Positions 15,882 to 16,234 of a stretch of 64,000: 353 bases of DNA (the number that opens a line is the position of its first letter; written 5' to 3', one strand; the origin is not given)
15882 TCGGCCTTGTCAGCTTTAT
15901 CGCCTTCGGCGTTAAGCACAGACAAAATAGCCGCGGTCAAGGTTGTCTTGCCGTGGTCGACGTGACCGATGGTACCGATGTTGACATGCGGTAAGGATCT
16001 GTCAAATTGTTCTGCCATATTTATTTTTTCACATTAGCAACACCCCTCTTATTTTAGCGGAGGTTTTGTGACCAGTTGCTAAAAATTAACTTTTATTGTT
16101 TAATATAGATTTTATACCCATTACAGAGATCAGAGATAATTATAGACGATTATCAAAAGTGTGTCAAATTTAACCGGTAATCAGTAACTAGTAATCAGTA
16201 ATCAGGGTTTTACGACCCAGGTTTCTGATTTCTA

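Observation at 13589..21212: S10/str operon carries three large non-canonical insertions (rpsJ|rplC, fusA|tuf, rpsG|fusA)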

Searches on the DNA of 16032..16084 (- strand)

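Call 85: build_rna_model(alignment_id=A7, structure=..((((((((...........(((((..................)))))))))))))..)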
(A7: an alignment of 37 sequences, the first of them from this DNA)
Model R2 built from alignment A7 (37 sequences, 59 columns); structure: as given.
model positions 49; base pairs 13; branch points 0; effective number of sequences 37; information 0.921 bits per position. Calibrated on 0.2 Mb of random sequence (short: E-values are rough).
structure used (alignment columns):
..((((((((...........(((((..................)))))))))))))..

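Call 86: search_with_rna_model(model_id=R2, sources=[window, L001, L005, L007, L008, L010, L011, L012, L013, L014, L015, L016, L017, L018, L019, L020, L021, L022, L023, L024, L025, L026, L027, L028, L029, L030, L031, L032, L033, L034, L035, L036, L037, L038, L039, L040, L041, L042, L043, L044, L045, L046, L047, L048, L049, L050, L051, L052, L053, L054, L055, L056, L057, L058, L059, L060, L061, L062, L063, L064, L065, L066, L067, L068, L069, L070, L071, L072, L073, L074, L075, L076, L077, L078, L079, L080, L081, L082, L083, L084, L085, L086, L087, L088, L089, L090, L091, L092], max_evalue=0.1)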
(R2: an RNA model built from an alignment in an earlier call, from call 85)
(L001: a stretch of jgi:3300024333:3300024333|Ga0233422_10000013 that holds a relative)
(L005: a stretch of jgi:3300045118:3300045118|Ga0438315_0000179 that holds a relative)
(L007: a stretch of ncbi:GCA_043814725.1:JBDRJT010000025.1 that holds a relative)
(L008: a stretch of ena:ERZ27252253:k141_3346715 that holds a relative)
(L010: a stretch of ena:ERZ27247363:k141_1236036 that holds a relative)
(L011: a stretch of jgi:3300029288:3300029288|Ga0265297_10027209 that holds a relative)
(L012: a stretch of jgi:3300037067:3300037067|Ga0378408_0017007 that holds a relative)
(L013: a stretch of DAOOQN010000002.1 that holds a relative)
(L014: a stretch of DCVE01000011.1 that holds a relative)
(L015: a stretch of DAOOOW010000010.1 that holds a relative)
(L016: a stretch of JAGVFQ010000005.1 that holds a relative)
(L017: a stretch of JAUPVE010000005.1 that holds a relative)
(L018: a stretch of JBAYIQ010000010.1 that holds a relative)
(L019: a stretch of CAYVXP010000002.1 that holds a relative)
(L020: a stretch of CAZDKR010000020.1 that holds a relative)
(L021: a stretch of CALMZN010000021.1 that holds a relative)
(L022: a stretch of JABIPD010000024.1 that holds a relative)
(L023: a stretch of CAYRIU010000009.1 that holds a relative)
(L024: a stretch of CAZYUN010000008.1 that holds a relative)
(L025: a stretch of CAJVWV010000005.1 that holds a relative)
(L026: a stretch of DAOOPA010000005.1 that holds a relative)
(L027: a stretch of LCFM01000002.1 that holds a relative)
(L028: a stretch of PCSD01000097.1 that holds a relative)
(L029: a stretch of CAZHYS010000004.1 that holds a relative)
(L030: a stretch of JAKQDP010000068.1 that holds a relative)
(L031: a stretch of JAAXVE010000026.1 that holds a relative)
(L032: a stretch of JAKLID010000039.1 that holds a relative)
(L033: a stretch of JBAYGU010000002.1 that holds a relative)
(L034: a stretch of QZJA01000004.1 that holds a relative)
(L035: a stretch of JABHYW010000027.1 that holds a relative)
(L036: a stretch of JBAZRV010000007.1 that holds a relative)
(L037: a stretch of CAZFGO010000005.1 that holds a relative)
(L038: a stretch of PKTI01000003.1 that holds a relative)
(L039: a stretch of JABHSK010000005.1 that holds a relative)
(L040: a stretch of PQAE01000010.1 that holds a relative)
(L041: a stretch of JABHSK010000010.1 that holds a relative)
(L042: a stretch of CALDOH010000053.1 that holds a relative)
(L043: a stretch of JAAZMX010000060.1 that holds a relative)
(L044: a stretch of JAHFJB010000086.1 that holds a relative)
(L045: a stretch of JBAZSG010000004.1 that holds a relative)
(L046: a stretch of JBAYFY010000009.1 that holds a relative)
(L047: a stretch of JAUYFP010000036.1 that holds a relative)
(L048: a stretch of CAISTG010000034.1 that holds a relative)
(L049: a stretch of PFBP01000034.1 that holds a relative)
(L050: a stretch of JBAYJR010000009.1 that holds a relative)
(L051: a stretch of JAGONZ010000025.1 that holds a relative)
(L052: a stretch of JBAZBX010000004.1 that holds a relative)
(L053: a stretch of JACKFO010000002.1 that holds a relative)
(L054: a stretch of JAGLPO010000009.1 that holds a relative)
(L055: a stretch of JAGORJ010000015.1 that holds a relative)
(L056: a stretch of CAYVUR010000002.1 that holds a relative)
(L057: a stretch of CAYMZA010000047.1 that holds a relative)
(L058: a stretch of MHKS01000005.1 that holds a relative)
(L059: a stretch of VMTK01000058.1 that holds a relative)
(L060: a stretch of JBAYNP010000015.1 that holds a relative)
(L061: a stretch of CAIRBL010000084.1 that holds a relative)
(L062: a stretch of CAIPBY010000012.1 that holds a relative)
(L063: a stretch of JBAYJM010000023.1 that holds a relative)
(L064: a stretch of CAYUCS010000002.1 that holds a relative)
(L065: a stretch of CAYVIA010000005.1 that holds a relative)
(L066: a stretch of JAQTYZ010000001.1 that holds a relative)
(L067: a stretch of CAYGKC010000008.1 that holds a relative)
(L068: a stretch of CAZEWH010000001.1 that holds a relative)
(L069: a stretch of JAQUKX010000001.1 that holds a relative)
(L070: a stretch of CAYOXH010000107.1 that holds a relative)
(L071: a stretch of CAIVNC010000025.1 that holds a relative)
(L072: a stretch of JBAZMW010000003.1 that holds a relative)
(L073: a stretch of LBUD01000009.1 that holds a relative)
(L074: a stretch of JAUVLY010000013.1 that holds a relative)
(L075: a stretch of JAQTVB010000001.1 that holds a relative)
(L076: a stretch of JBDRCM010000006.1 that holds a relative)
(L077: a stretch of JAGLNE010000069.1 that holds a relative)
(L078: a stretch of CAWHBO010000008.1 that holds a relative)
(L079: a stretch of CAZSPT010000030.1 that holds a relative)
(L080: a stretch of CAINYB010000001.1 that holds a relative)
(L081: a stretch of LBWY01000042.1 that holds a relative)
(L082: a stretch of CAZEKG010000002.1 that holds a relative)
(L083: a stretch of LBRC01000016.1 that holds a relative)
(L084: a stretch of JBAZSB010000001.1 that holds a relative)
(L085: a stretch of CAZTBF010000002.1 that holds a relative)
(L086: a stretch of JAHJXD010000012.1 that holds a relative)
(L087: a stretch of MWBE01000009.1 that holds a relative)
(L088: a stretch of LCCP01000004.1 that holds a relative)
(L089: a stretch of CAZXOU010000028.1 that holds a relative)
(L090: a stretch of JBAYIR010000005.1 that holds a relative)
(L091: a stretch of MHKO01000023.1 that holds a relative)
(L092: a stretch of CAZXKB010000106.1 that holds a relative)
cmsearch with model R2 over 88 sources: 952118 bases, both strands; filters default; matches with E-value up to 0.1: 49.
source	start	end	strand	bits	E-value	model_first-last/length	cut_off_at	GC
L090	6494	6543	+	55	2e-12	1-49/49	no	0.44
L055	2045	2098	+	53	8.4e-12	1-49/49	no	0.3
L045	6492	6541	+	51.7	2e-11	1-49/49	no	0.34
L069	6526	6577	+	48.4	2e-10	1-49/49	no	0.33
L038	2015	2063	+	48.2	2.2e-10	1-49/49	no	0.43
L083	4241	4293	+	46.6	6.9e-10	1-49/49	no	0.3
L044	3060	3109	+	46.4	8e-10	1-49/49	no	0.4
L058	6493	6541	+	46.1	9.6e-10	1-49/49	no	0.41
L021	4803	4847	+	45.8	1.2e-09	1-49/49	no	0.42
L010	2750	2802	+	45.7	1.3e-09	1-49/49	no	0.43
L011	4491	4543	+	45.7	1.3e-09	1-49/49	no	0.43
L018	884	928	+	45.5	1.5e-09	1-49/49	no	0.44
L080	6502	6555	+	45.4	1.6e-09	1-49/49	no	0.33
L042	4821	4869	+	44.8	2.5e-09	1-49/49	no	0.47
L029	6428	6474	+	44.7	2.6e-09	1-49/49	no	0.45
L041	6494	6542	+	44.6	2.7e-09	1-49/49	no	0.39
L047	2990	3037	+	44.4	3.2e-09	1-49/49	no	0.38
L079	6460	6505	+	43.8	4.9e-09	1-49/49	no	0.46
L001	11216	11267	+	43.4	6.6e-09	1-49/49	no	0.4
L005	11180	11231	+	43.4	6.6e-09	1-49/49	no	0.4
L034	1137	1185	+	43.3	6.7e-09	1-49/49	no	0.45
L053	6493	6544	+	43.2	7.6e-09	1-49/49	no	0.33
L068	6473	6515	+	42.8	9.7e-09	1-49/49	no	0.37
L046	6465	6514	+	41.7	2e-08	1-49/49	no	0.44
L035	3573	3620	+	41.2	2.9e-08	1-49/49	no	0.38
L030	6421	6476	+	41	3.5e-08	1-49/49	no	0.38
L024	4771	4817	+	40.9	3.5e-08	1-49/49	no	0.55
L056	6453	6493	+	40.6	4.6e-08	1-49/49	no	0.44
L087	6472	6514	+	40.5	4.6e-08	1-49/49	no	0.49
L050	2300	2346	+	39.6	9.2e-08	1-49/49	no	0.51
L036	6465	6514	+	39.2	1.2e-07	1-49/49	no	0.46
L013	6837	6885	+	38.9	1.5e-07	1-49/49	no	0.41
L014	5936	5984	+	38.3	2.3e-07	1-49/49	no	0.39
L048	6466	6509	+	37.9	3e-07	1-49/49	no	0.45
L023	1139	1207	+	36.4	8.4e-07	1-49/49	no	0.39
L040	6488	6558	+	35.7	1.3e-06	1-49/49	no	0.54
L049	6673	6717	+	35.5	1.5e-06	1-49/49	no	0.49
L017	6107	6174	+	35.4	1.7e-06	1-49/49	no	0.37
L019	6489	6555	+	34.6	2.8e-06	1-49/49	no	0.39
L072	6467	6510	+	34.4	3.3e-06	1-49/49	no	0.59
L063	6565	6610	+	33.9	4.7e-06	1-49/49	no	0.54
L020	5466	5510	+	32.9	9.4e-06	1-49/49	no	0.58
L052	2373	2418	+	32.7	1.1e-05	1-49/49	no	0.54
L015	6936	6980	+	31.9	1.9e-05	1-49/49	no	0.47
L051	6480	6528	+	30.8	4.1e-05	1-49/49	no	0.47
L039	6485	6535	+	30.2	6.1e-05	1-49/49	no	0.37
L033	6471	6514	+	23.5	0.0062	1-49/49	no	0.48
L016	1806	1863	+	21.8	0.02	1-49/49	no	0.48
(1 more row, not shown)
